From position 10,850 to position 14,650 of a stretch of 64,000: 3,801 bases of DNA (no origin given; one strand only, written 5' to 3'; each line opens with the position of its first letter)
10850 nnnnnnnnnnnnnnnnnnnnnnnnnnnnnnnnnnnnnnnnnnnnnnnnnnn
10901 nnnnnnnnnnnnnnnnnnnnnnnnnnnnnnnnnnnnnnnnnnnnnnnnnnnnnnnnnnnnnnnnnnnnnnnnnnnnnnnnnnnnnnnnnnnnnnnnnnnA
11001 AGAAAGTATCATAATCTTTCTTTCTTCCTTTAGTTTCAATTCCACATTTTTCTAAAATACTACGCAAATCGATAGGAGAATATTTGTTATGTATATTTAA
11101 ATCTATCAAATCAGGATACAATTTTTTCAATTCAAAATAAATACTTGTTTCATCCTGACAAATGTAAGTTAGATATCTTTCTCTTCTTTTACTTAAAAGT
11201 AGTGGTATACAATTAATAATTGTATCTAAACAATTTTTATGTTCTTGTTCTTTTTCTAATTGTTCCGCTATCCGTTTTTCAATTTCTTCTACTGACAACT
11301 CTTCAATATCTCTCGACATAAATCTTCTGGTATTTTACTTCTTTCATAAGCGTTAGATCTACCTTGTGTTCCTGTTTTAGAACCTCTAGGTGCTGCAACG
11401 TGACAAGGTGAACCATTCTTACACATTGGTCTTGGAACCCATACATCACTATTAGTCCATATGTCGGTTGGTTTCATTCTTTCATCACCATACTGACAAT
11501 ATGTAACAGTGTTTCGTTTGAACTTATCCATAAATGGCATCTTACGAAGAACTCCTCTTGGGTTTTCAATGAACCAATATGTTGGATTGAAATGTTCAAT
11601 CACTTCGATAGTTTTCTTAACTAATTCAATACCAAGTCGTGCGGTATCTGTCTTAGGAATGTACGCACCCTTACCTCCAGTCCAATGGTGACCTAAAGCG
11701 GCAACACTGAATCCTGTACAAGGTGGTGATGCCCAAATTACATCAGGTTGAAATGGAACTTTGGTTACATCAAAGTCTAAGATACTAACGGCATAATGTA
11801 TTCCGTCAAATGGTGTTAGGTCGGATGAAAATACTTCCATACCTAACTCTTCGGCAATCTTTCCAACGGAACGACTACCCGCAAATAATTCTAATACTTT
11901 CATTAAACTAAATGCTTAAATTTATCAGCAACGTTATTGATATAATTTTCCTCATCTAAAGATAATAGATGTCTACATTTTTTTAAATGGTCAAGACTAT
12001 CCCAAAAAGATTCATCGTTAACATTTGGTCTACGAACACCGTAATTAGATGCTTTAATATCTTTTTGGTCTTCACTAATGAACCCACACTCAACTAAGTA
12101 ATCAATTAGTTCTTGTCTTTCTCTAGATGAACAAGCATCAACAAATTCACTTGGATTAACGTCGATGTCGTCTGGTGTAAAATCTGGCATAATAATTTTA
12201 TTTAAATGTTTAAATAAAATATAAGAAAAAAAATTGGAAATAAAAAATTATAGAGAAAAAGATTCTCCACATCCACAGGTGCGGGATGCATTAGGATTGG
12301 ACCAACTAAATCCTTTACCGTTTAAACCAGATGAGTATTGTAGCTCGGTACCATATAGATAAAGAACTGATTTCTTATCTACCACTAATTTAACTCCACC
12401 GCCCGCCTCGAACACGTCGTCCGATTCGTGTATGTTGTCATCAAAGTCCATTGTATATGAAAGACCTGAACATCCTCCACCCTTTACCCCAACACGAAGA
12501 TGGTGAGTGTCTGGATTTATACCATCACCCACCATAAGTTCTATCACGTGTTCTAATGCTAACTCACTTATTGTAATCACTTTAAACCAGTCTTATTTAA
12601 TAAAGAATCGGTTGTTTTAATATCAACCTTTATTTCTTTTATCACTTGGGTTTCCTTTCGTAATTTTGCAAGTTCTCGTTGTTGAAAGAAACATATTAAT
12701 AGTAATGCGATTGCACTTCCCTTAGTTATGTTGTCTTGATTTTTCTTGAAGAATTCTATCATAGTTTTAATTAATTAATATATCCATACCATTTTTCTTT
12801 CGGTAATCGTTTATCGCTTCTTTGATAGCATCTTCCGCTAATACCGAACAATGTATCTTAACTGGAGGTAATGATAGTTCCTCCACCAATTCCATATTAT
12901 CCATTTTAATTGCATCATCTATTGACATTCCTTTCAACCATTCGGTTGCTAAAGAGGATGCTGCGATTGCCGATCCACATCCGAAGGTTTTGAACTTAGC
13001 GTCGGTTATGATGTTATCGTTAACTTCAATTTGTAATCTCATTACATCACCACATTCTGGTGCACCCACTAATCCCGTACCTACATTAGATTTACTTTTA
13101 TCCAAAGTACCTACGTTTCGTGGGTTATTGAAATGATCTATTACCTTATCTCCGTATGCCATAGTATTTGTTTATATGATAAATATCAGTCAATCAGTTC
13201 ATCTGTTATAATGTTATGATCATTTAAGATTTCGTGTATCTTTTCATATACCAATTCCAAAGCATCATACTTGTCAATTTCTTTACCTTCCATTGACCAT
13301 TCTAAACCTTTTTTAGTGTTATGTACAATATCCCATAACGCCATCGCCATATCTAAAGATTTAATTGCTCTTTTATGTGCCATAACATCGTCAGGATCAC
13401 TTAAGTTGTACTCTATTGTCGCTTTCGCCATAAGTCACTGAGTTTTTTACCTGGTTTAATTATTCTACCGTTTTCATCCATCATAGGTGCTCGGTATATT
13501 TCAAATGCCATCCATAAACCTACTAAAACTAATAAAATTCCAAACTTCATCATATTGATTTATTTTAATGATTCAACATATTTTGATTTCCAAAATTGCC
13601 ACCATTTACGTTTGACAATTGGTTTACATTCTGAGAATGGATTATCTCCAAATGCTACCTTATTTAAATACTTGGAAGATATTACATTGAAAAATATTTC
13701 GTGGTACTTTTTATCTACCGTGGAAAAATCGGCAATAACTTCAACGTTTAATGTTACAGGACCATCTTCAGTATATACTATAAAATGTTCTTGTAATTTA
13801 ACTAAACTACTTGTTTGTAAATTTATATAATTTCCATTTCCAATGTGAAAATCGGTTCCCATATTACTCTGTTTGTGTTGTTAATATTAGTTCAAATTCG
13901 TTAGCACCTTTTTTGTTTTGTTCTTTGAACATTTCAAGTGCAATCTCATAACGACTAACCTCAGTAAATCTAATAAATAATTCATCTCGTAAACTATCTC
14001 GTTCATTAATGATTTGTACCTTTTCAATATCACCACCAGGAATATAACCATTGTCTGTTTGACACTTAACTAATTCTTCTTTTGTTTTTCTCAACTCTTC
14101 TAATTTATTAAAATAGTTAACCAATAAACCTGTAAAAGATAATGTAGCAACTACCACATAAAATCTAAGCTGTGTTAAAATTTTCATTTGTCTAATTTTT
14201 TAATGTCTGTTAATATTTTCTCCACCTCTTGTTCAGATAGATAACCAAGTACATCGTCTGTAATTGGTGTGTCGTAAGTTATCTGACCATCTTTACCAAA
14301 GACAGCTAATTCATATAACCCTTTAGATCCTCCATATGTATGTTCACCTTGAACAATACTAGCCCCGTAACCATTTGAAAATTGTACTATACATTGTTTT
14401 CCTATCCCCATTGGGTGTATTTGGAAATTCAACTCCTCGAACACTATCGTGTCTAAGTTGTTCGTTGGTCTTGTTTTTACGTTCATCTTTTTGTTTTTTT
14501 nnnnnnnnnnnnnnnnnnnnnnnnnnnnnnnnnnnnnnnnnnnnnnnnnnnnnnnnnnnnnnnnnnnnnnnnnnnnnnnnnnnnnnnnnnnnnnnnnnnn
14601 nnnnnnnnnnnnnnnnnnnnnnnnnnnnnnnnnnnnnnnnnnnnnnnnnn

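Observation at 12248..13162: Phage-encoded Fe-S cluster assembly pair (IscA-type carrier plus IscU scaffold)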

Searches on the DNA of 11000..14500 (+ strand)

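Call 6: search_dna_similar(query=window:11000-14500:+, collection=phages, mode=near, max_rows=20)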
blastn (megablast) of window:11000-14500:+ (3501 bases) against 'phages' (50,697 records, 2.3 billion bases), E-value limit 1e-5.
No match.
